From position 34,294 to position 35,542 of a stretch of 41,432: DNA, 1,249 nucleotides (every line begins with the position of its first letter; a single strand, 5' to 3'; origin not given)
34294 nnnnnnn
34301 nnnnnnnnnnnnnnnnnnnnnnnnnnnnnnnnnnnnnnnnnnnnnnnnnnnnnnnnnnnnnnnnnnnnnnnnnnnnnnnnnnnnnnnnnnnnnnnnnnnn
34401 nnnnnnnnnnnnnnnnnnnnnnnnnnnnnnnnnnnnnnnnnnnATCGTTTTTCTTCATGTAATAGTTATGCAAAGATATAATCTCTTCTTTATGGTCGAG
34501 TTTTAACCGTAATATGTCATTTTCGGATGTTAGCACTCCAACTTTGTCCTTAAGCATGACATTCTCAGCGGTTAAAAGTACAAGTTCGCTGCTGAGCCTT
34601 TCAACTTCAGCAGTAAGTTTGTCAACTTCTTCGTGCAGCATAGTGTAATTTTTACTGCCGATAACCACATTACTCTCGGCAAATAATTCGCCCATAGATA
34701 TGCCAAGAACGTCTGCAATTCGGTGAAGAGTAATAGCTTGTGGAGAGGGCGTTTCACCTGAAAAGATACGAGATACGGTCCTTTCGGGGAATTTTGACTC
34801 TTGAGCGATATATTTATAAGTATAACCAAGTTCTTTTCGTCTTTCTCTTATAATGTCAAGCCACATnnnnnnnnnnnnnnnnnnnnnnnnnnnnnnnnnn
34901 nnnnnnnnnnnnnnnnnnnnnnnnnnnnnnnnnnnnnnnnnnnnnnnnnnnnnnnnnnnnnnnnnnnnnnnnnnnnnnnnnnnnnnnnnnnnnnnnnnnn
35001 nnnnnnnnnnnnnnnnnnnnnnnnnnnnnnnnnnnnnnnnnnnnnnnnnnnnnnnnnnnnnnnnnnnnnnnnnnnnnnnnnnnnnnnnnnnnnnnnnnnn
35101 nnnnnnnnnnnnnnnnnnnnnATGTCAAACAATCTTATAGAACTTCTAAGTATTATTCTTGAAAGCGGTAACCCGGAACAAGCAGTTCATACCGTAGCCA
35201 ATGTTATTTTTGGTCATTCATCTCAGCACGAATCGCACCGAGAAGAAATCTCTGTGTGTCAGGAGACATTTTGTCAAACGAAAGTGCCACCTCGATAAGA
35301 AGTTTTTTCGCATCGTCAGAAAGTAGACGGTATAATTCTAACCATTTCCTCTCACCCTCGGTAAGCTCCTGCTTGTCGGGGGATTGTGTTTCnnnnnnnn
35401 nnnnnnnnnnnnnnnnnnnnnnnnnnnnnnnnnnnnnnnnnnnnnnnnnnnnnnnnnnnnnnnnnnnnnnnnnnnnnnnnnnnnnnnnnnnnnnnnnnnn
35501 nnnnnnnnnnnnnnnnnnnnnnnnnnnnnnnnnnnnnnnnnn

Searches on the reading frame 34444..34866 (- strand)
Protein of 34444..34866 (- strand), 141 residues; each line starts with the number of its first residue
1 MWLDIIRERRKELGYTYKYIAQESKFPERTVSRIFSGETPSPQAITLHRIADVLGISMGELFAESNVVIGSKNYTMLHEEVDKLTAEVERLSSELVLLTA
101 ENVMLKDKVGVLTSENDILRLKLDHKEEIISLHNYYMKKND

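Call 10: search_protein_families(library=pfam, proteins=[window:34444-34866:-], max_evalue=0.01)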
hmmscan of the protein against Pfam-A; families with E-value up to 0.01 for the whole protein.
window:34444-34866:- (141 aa): 7 families
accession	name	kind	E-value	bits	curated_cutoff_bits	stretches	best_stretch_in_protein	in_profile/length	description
PF01381.28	HTH_3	-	2.3e-10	40.8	23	1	6-61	1-55/55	Helix-turn-helix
PF13560.12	HTH_31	-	1.8e-06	28.6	27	1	6-61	6-60/64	Helix-turn-helix domain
PF13443.12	HTH_26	-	2.1e-05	25.1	22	1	6-62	2-58/63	Cro/C1-type HTH DNA-binding domain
PF23404.1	FAZ1_C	-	0.0011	19.5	27.6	1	77-102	7-32/35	FAZ1, C-terminal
PF04545.22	Sigma70_r4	-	0.0013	18.7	24.1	0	5-34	12-40/50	Sigma-70, region 4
PF02183.23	HALZ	-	0.0024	18.4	28.1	0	73-100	13-40/43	Homeobox associated leucine zipper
PF13384.12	HTH_23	-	0.0028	17.9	24.6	0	5-35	10-38/50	Homeodomain-like domain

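Call 62: search_protein_families(library=phrogs, proteins=[window:34444-34866:-], max_evalue=0.001)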
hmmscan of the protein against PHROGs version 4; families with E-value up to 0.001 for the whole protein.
window:34444-34866:- (141 aa): 9 families
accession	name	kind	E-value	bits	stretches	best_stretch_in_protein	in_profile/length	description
phrog_3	-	transcription regulation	3.8e-10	41.1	1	2-83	89-171/430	transcriptional repressor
phrog_8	-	transcription regulation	4.9e-08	33.8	1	7-97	165-242/346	transcriptional regulator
phrog_5823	-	transcription regulation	2.9e-07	31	1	6-69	11-74/404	transcriptional regulator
phrog_4779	-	transcription regulation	5e-06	28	1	4-46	5-47/98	transcriptional regulator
phrog_6223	-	transcription regulation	2.9e-05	25.1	1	11-42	14-45/73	transcriptional repressor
phrog_2967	-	transcription regulation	2.9e-05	24.7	1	5-69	14-77/225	transcriptional regulator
phrog_32768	-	unknown function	5.3e-05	23.1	1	4-62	12-70/446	-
phrog_4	-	transcription regulation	0.00024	21.2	1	3-70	138-200/400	transcriptional repressor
phrog_1373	-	transcription regulation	0.00082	20.4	1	4-76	66-137/166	transcriptional regulator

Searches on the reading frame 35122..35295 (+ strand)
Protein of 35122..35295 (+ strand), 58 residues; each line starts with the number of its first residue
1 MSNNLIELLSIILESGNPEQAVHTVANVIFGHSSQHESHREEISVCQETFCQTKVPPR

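Call 10: search_protein_families(library=pfam, proteins=[window:35122-35295:+], max_evalue=0.01)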
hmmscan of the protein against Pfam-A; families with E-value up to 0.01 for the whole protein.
window:35122-35295:+ (58 aa): 1 family
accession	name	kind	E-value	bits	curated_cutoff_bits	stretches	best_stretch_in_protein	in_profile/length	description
PF20582.4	UPF0758_N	-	0.0024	18.3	27.1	1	7-35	26-52/77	UPF0758 N-terminal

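Call 45: find_homologous_proteins(query=A1, max_evalue=0.01)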
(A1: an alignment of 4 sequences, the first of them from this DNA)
Query A1 (4 sequences) (58 aa, profile of the alignment): 550 proteins with E <= 0.01 among 551 candidates; the best 120 are listed.
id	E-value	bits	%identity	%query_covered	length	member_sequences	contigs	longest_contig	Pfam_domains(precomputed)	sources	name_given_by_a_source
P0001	5.8e-24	101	-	-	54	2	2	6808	-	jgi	-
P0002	7.1e-24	101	53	66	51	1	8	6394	-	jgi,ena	-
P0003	1.9e-23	100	44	86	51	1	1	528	-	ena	-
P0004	2.7e-23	99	53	66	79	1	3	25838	-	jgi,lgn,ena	-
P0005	5.0e-23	98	46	79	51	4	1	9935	-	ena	-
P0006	1.4e-22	97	46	79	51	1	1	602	-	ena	-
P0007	1.9e-22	97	48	79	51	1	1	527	-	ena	-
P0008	2.1e-22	96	48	79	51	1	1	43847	-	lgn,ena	-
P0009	2.9e-22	96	46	79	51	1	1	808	-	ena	-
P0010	2.9e-22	96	-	-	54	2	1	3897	-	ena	-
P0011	3.1e-22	96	53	66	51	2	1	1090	-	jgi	jgi:hypothetical protein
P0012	4.3e-22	95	84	100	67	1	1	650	-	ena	-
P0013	4.4e-22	95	43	79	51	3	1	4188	-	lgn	-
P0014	5.2e-22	95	49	78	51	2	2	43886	-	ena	-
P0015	5.3e-22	95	53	66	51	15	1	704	-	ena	-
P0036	7.0e-21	92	42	74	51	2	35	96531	-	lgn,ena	-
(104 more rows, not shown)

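Call 47: find_encoding_contigs(protein=P0036, flank=2500, max_places=4)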
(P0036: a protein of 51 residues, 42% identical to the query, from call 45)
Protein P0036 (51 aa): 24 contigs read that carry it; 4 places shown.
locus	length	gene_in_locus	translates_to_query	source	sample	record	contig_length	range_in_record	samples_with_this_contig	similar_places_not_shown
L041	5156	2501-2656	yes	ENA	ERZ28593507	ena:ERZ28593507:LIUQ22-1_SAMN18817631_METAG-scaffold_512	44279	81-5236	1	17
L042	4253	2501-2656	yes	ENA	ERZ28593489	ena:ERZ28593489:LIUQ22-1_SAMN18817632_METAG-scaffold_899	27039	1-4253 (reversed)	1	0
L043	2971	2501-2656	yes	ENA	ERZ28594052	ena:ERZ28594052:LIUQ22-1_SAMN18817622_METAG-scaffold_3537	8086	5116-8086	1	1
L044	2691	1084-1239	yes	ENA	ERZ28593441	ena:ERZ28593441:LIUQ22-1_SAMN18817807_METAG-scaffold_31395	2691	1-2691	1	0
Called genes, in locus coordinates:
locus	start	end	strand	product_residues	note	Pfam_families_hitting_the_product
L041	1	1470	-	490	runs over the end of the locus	PF00239:Resolvase, PF07508:Recombinase, PF13408:Zn_ribbon_recom (weak)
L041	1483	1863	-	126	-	-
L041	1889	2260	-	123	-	PF13443:HTH_26 (weak)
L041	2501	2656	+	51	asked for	-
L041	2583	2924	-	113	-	PF13560:HTH_31 (weak), PF01381:HTH_3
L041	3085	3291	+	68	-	PF05339:DUF739 (weak)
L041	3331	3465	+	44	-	-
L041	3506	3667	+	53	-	-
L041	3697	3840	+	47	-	-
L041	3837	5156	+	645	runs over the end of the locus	PF02463:SMC_N (weak), PF13175:AAA_15 (faint), PF13476:AAA_23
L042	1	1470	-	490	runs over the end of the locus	PF00239:Resolvase, PF07508:Recombinase, PF13408:Zn_ribbon_recom (weak)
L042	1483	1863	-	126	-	-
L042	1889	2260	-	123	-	PF13443:HTH_26 (weak)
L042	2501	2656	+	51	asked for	-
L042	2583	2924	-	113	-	PF13560:HTH_31 (weak), PF01381:HTH_3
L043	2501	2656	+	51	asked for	-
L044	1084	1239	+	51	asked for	-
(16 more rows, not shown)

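Call 51: find_related_loci(query=A1, collection=viral_contigs, flank=1500)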
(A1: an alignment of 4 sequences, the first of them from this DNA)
Query A1 (58 aa) in viral_contigs; peptide patterns used: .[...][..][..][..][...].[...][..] (x = any residue, [..] = any of these).
52 stretches matched a pattern; 3 encode a relative of the query (tblastn E <= 1e-3); 3 distinct loci.
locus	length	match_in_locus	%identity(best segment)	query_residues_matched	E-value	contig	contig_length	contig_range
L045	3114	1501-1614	53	1-38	1e-8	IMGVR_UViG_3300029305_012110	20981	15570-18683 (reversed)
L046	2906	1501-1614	53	1-38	1e-8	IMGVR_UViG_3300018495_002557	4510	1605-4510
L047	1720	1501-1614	47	1-38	5e-8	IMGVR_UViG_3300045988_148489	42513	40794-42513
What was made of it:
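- Tried and rejected: A search for the small ORF family in IMG/VR found only 3 loci (call 51).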

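Call 53: find_related_loci(query=A2, collection=metagenome_contigs, flank=1500)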
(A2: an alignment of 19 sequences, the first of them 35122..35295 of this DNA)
Query A2 (58 aa) in metagenome_contigs; peptide patterns used: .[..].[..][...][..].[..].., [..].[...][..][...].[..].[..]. (x = any residue, [..] = any of these).
373 stretches matched a pattern; 56 encode a relative of the query (tblastn E <= 1e-3); 56 distinct loci.
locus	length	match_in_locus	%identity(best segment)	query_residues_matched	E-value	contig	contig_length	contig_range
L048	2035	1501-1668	61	1-56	1e-17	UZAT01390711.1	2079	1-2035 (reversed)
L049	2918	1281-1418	52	1-46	2e-11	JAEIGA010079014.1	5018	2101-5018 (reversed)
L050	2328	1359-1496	48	1-46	6e-11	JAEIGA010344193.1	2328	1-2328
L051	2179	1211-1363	50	1-52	6e-11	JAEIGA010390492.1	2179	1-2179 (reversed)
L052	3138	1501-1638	48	1-46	4e-10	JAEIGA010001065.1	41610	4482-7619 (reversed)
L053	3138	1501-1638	46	1-46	8e-10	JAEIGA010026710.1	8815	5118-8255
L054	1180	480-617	48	1-46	3e-9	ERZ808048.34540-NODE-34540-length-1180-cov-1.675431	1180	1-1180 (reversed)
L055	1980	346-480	47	1-45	3e-9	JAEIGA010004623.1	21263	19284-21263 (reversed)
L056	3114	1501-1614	53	1-38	2e-9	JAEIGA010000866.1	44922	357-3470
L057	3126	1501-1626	48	1-42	6e-9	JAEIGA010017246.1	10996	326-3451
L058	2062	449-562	55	1-38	6e-9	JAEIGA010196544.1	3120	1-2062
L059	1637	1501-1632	45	1-44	5e-9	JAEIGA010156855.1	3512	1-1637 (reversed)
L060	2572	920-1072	43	1-51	9e-9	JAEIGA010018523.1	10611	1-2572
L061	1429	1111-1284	41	1-57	9e-9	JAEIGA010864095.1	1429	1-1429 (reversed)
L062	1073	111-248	43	1-46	1e-8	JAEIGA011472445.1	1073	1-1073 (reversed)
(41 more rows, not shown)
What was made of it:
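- Tried and rejected: The metagenome scan (call 53) was needed.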

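Call 62: search_protein_families(library=phrogs, proteins=[window:35122-35295:+], max_evalue=0.001)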
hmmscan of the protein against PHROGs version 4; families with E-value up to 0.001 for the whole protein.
window:35122-35295:+ (58 aa): 0 families

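Call 82: predict_structure(alignment_id=A2)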
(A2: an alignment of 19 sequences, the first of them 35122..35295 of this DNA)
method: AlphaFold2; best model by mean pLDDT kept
length: 58 residues; sequences in the alignment: 19
mean_pLDDT: 65.5   pTM: 0.33
mean pLDDT of the five models: 65.5, 63.7, 63.1, 61.0, 60.8
residues with pLDDT >= 90: 0; 70-90: 26; 50-70: 29; < 50: 3
segments of 3 or more residues with pLDDT < 50: none
pLDDT, mean of each block of 10 residues (from residue 1): 70 79 79 59 53 50
secondary structure, 60 per line:
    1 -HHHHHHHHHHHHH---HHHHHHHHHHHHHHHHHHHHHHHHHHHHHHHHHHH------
elements in order: H2-14 H18-52
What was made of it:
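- Closest known: Bacillus subtilis SinR/SinI. Same: The small ORF here is predicted to be two helices (call 82).
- Tried and rejected: The AlphaFold model of the small ORF has mean pLDDT 65 (call 82).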

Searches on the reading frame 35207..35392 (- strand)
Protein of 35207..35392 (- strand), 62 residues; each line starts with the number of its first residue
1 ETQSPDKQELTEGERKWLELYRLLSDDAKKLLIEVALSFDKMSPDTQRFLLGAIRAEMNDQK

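Call 70: search_solved_structures(query=A3, max_evalue=10)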
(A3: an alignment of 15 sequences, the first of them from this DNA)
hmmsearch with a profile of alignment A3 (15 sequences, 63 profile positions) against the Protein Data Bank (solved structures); distinct sequences matched with E-value up to 10: 1.
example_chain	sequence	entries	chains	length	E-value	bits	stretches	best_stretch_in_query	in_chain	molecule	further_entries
4jis_A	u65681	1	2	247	0.32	14.3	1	18-36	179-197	ribitol-5-phosphate cytidylyltransferase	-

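Call 71: search_protein_families(library=pfam, proteins=[window:35207-35392:-], max_evalue=1)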
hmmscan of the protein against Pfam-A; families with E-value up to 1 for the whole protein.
seq(62 aa): 1 family
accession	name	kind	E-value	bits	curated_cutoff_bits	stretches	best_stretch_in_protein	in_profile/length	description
PF06628.17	Catalase-rel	-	0.059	14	30.1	0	19-34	13-28/65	Catalase-related immune-responsive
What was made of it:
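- Tried and rejected: The C-terminal-domain profile found nothing in the PDB (call 70) or in Pfam (call 71).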
